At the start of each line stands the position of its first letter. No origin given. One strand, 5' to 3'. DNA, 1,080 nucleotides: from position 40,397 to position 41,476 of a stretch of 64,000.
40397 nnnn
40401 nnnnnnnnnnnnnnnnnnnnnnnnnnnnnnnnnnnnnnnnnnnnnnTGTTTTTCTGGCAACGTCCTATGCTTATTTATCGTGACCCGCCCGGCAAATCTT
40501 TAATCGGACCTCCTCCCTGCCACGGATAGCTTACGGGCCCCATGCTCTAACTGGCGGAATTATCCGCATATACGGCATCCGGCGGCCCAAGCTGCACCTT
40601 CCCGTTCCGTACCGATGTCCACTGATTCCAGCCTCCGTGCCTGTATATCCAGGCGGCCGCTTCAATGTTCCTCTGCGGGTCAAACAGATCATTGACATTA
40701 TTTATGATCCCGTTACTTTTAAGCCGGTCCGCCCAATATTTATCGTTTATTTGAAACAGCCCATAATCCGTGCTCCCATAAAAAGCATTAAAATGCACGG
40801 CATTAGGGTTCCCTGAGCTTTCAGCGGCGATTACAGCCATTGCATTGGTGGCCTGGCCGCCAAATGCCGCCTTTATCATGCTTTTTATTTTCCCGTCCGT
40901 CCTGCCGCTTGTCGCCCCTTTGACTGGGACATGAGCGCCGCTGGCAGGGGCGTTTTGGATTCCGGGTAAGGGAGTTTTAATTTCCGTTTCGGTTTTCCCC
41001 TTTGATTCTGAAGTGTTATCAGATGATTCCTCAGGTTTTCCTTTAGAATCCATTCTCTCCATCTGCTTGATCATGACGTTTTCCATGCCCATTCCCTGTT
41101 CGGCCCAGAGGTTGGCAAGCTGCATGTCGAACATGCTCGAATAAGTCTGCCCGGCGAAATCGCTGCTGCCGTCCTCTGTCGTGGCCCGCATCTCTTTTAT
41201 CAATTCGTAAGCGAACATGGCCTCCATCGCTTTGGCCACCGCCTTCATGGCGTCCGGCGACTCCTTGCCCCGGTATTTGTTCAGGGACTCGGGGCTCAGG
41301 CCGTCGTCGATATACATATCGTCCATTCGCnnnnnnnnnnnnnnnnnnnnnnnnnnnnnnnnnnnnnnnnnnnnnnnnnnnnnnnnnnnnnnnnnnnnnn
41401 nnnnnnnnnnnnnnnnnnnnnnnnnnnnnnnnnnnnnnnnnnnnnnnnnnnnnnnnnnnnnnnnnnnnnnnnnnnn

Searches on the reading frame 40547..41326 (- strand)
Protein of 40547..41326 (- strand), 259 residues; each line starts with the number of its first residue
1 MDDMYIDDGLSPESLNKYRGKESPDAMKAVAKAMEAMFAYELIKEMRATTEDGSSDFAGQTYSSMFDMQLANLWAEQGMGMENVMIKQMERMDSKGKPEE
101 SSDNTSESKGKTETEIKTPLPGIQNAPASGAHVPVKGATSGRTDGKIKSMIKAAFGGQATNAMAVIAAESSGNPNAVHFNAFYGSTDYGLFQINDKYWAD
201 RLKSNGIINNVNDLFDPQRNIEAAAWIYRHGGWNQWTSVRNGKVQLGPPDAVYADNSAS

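Call 71: search_protein_families(library=pfam, proteins=[window:40547-41326:-], max_evalue=0.001)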
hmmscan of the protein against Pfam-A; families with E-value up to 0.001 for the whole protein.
window:40547-41326:- (259 aa): 4 families
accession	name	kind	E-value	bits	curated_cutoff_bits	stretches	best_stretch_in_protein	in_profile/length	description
PF01464.25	SLT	-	4.3e-12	46.1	21.3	1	155-227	10-75/117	Transglycosylase SLT domain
PF18896.5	SLT_3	-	2.6e-11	44.3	27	1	153-237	7-88/89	Lysozyme like domain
PF00062.25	Lys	-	2.1e-06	28.4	27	1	159-239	25-109/123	C-type lysozyme/alpha-lactalbumin family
PF10135.14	Rod-binding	-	3.1e-06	28.1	25.1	1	44-88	1-51/51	Rod binding protein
